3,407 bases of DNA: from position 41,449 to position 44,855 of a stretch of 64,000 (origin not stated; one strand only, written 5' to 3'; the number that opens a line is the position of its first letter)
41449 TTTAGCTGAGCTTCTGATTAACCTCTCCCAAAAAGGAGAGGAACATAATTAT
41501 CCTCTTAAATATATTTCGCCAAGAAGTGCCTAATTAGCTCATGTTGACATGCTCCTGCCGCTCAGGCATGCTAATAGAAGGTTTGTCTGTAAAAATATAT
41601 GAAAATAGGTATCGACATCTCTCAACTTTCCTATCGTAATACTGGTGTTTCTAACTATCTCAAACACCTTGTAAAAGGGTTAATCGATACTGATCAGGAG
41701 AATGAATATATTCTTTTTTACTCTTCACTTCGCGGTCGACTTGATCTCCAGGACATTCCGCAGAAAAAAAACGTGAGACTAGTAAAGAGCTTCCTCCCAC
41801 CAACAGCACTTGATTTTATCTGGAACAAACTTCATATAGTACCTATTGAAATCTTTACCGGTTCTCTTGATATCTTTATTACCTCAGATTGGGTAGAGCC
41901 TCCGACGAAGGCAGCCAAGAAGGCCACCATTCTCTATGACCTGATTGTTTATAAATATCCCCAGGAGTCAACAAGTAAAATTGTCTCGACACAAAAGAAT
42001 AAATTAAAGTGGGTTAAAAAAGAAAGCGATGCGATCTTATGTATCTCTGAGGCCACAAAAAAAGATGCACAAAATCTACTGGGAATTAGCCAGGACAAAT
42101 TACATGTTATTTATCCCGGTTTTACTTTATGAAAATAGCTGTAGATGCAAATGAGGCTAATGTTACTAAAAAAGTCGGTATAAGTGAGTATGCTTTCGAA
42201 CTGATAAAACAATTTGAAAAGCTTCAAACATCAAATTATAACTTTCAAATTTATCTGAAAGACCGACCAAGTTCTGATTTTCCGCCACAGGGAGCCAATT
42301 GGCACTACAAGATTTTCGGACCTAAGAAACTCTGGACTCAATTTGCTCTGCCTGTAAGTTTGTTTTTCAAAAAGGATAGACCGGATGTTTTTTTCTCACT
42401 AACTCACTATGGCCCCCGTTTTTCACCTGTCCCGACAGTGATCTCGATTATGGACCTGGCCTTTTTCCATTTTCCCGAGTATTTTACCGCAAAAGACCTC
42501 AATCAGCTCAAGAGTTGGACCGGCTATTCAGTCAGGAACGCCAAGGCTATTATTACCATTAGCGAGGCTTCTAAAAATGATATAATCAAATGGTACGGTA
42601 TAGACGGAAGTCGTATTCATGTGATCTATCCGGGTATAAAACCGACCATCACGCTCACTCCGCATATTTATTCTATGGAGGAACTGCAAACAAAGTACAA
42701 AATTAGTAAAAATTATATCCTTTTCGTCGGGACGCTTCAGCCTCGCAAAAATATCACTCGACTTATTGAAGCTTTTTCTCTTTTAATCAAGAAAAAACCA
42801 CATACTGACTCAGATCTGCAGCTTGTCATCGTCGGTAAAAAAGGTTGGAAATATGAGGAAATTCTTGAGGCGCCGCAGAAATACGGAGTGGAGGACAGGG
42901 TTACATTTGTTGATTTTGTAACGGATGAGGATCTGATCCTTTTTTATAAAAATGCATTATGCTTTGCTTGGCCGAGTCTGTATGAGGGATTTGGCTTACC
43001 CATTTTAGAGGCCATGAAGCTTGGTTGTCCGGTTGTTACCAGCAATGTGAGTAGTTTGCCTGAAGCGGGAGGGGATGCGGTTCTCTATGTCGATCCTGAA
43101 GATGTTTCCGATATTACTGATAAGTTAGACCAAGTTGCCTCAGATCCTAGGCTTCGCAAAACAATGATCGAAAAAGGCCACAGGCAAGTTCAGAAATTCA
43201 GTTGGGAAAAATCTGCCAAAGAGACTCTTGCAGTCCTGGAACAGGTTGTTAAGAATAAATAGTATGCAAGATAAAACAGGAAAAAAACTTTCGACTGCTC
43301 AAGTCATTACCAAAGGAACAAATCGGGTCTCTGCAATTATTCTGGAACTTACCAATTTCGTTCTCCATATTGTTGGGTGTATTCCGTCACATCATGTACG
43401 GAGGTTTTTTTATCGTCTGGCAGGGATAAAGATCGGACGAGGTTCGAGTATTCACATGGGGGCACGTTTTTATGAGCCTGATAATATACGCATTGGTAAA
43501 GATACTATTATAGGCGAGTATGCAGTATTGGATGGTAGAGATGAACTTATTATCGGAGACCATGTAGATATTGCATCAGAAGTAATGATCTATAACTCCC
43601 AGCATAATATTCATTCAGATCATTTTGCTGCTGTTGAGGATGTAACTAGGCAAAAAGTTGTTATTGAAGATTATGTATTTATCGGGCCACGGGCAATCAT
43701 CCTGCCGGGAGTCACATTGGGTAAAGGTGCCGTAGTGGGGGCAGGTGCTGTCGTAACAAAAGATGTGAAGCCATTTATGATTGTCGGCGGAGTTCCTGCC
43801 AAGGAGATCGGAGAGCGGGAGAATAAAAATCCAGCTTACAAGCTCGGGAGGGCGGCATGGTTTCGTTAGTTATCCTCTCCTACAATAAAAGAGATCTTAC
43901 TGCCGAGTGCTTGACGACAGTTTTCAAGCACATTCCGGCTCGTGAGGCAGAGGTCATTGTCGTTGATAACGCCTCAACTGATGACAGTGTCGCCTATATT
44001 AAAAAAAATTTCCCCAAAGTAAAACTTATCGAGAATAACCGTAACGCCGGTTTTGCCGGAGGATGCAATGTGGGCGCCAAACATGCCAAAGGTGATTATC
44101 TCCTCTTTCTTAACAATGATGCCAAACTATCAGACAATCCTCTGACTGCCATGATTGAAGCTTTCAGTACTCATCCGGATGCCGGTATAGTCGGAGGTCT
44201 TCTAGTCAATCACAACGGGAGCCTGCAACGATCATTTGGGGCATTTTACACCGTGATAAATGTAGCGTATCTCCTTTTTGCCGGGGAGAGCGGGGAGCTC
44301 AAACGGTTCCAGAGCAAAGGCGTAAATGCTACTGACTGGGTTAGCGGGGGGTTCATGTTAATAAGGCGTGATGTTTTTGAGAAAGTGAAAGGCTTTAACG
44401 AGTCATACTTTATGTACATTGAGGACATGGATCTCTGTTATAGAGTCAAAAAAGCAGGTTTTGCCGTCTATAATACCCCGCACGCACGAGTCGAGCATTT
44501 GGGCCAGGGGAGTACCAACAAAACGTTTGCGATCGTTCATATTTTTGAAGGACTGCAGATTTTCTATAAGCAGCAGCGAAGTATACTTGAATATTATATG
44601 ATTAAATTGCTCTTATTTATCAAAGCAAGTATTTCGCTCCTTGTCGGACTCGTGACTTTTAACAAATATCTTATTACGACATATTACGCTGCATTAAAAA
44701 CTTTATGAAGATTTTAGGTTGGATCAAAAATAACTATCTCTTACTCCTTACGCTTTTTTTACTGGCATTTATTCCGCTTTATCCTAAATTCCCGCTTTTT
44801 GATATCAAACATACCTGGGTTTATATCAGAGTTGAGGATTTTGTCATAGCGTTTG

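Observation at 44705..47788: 1027-aa fusion of a Wzy_C (O-antigen ligase/PglL-like) domain with a second polytopic membrane domain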

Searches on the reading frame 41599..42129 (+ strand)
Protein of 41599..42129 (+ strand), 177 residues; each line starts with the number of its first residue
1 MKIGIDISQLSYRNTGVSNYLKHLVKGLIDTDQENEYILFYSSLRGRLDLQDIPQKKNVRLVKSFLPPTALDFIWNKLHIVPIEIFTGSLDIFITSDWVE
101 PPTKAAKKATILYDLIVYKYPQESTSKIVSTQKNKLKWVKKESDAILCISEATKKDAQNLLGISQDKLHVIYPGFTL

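Call 7: search_protein_families(library=pfam, proteins=[window:41599-42129:+], max_evalue=0.001)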
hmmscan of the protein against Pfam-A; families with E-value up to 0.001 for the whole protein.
window:41599-42129:+ (177 aa): 1 family
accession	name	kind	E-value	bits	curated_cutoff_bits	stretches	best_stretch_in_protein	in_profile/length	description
PF13439.12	Glyco_transf_4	-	2.5e-09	37.8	28.5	1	16-175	3-166/170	Glycosyltransferase Family 4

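Call 55: search_protein_families(library=ncbifam, proteins=[window:41599-42129:+], max_evalue=0.00001)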
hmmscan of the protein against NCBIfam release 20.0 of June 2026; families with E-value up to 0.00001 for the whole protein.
window:41599-42129:+ (177 aa): 0 families

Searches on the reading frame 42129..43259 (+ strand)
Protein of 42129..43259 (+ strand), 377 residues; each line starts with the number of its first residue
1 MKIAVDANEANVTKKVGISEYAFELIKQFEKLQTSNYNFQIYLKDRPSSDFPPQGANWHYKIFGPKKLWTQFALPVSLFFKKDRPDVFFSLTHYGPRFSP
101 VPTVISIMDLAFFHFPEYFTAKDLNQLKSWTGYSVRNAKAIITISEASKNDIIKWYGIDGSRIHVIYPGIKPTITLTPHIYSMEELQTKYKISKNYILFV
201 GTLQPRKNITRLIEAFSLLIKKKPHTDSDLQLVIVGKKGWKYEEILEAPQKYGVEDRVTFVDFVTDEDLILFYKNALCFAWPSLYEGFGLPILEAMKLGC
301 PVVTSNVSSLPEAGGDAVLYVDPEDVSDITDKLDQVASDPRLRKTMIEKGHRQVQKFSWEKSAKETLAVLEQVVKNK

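Call 7: search_protein_families(library=pfam, proteins=[window:42129-43259:+], max_evalue=0.001)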
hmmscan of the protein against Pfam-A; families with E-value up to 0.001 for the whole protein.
window:42129-43259:+ (377 aa): 5 families
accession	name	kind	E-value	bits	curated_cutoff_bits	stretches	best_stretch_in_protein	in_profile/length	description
PF00534.26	Glycos_transf_1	-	1.3e-39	136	26.4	1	192-351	11-170/172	Glycosyl transferases group 1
PF13692.12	Glyco_trans_1_4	-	1.8e-30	106.5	27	1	195-339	2-142/142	Glycosyl transferases group 1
PF13439.12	Glyco_transf_4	-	4.4e-11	43.5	28.5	1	56-171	44-167/170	Glycosyltransferase Family 4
PF20706.3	GT4-conflict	-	1.2e-10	41.4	26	1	173-364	174-383/385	Family 4 Glycosyltransferase in conflict systems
PF13524.12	Glyco_trans_1_2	-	7.8e-08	32.8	25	1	228-367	13-143/144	Glycosyl transferase-like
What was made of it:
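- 41599..44708 (+): Conserved upstream genes: GT4 N-domain protein, GT4, hexapeptide acetyltransferase, GT2 (283 aa). Pfam in call 7.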

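Call 55: search_protein_families(library=ncbifam, proteins=[window:42129-43259:+], max_evalue=0.00001)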
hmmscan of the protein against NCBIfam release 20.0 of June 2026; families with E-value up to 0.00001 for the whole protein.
window:42129-43259:+ (377 aa): 30 families (the best 25 are shown)
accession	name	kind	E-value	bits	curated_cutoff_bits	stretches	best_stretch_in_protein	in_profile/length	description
TIGR03449.1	mycothiol_MshA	equivalog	1.2e-32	113.4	462.5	1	135-374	162-404/406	D-inositol-3-phosphate glycosyltransferase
TIGR02149.1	glgA_Coryne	subfamily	1.4e-29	103.5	302.4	1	126-374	132-391/391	glycogen synthase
TIGR04047.1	MSMEG_0565_glyc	hypoth_equivalog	1.4e-29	103.4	259.85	1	125-369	126-370/373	MSMEG_0565 family glycosyltransferase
TIGR04157.1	glyco_rSAM_CFB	subfamily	4.1e-22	78.7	400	1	135-313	167-338/406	TIGR04157 family glycosyltransferase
TIGR03088.1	stp2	hypoth_equivalog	2.4e-21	76.2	409.05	1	142-373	141-373/374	TIGR03088 family PEP-CTERM/XrtA system glycosyltransferase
NF038295.1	EPS_HpsP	equivalog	2.7e-18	66.1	550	1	138-373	155-387/388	hormogonium polysaccharide biosynthesis glycosyltransferase HpsP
TIGR03999.1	thiol_BshA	equivalog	1.9e-17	63.3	273.7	1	126-373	133-373/375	N-acetyl-alpha-D-glucosaminyl L-malate synthase BshA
NF041876.1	EPS_EpsE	equivalog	2.4e-17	63.3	400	1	195-364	215-387/389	exopolysaccharide biosynthesis GT4 family glycosyltransferase EpsE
NF050063.1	ProtGlycPglJ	equivalog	2.8e-16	59.7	500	1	137-368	144-361/363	N-acetylgalactosamine-N,N'-diacetylbacillosaminyl-diphospho-undecaprenol 4-alpha-N-acetylgalactosaminyltransferase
NF041010.1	glycosy_Agl16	equivalog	3.7e-15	55.7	575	1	134-372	130-350/352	glycosylation protein Agl16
TIGR04063.1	stp3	hypoth_equivalog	8.1e-14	51.3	442.05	1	133-373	153-395/397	TIGR04063 family PEP-CTERM/XrtA system glycosyltransferase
NF047684.1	TeichurnBiosyTuaC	equivalog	2.7e-13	49.6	550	1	134-373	161-389/391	teichuronic acid biosynthesis protein TuaC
NF038229.1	Glyco4_Geo_Pelo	equivalog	1e-12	47.7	400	1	131-374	103-337/338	GPMC system family 4 glycosyltransferase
NF047880.1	glyco_SdgA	exception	2.8e-12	46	800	1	180-361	301-478/488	serine-aspartate repeat adhesin O-glycosyltransferase SdgA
NF038298.1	EPS_HpsO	equivalog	4.8e-12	45.4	575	1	132-373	141-387/388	hormogonium polysaccharide biosynthesis glycosyltransferase HpsO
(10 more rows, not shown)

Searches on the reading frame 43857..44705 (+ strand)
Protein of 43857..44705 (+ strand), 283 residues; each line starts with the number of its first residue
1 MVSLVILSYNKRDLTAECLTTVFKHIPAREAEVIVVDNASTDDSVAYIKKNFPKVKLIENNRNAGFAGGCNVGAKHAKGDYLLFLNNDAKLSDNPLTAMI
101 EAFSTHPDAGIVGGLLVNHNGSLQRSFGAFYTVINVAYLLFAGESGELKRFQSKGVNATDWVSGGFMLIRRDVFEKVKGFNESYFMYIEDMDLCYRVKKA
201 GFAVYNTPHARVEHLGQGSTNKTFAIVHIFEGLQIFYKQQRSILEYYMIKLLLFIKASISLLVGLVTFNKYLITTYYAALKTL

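Call 7: search_protein_families(library=pfam, proteins=[window:43857-44705:+], max_evalue=0.001)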
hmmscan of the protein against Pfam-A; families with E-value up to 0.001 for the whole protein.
window:43857-44705:+ (283 aa): 7 families
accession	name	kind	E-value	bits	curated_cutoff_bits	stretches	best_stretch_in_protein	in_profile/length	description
PF00535.33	Glycos_transf_2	-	9.9e-27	94.3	23.3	1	3-177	1-167/168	Glycosyl transferase family 2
PF13641.12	Glyco_tranf_2_3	-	2.1e-17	64.3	27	1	2-222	3-218/230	Glycosyltransferase like family 2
PF10111.15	Glyco_tranf_2_2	-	1.3e-10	41.7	27.3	1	28-204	27-206/276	Glycosyltransferase like family 2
PF02709.20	Glyco_transf_7C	-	4.4e-07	29.9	23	1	163-213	20-73/78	N-terminal domain of galactosyltransferase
PF13506.12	Glyco_transf_21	-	4.8e-07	29.9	21.7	1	73-217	25-157/174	Glycosyl transferase family 21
PF13632.12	Glyco_trans_2_3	-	1.6e-06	28.5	27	1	82-241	2-137/198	Glycosyl transferase family group 2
PF13712.12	Glyco_tranf_2_5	-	1.7e-06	28.3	27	1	61-205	36-178/210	Glycosyltransferase like family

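Call 55: search_protein_families(library=ncbifam, proteins=[window:43857-44705:+], max_evalue=0.00001)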
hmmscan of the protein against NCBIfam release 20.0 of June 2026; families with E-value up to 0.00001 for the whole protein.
window:43857-44705:+ (283 aa): 16 families
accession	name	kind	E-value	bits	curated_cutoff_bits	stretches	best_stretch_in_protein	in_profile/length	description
TIGR03965.1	mycofact_glyco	equivalog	5.9e-22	78.2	280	1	2-214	76-280/467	mycofactocin biosynthesis glycosyltransferase MftF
TIGR03937.1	PgaC_IcaA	equivalog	1.1e-19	70.7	422.3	1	1-213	46-249/407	poly-beta-1,6-N-acetyl-D-glucosamine synthase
NF041875.1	EPS_EpsD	equivalog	3.7e-19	69.3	370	1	2-228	1-221/325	exopolysaccharide biosynthesis glycosyltransferase EpsD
TIGR04283.1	glyco_like_mftF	equivalog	3.9e-18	65.8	182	1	2-201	1-173/221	TIGR04283 family arsenosugar biosynthesis glycosyltransferase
TIGR01556.1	rhamnosyltran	subfamily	7.2e-18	64.8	200.55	1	17-256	8-248/281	rhamnosyltransferase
TIGR03111.1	glyc2_xrt_Gpos1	hypoth_equivalog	4.9e-15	55.2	363.95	1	2-199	51-250/439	TIGR03111 family XrtG-associated glycosyltransferase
NF038299.1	EPS_HpsN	equivalog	8.6e-15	54.5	425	1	2-218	3-224/317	hormogonium polysaccharide biosynthesis glycosyltransferase HpsN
NF007482.0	PRK10073.1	equivalog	1.5e-11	43.9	423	1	2-94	8-101/334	glycosyltransferase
NF050050.1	ProtGlycPglI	equivalog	2.1e-10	40.5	500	1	2-127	4-131/306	GalNAc(5)-diNAcBac-PP-undecaprenol beta-1,3-glucosyltransferase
NF053739.1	GlytfEpsEBac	equivalog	6e-10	38.5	450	1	2-118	3-122/265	glycosyltransferase EpsE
NF038302.1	EPS_HpsE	equivalog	1.1e-09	37.8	300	1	3-260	4-268/307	hormogonium polysaccharide biosynthesis glycosyltransferase HpsE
NF041394.1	GtaseAglG_Halo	equivalog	1.2e-09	37.9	440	1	2-214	3-215/304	glucosyl-dolichyl phosphate glucuronosyltransferase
NF050819.1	PolSacchBiosHfsG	equivalog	2.7e-09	36.6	500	1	4-201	14-205/302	polysaccharide biosynthesis protein HfsG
NF047683.1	TeichurnBiosyTuaG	equivalog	5e-09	36.2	400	1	2-106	8-114/252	teichuronic acid biosynthesis protein TuaG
NF047588.1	GlcsyltransPgfSStrep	equivalog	2.9e-07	30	500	1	2-159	3-167/308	glycosyltransferase PgfS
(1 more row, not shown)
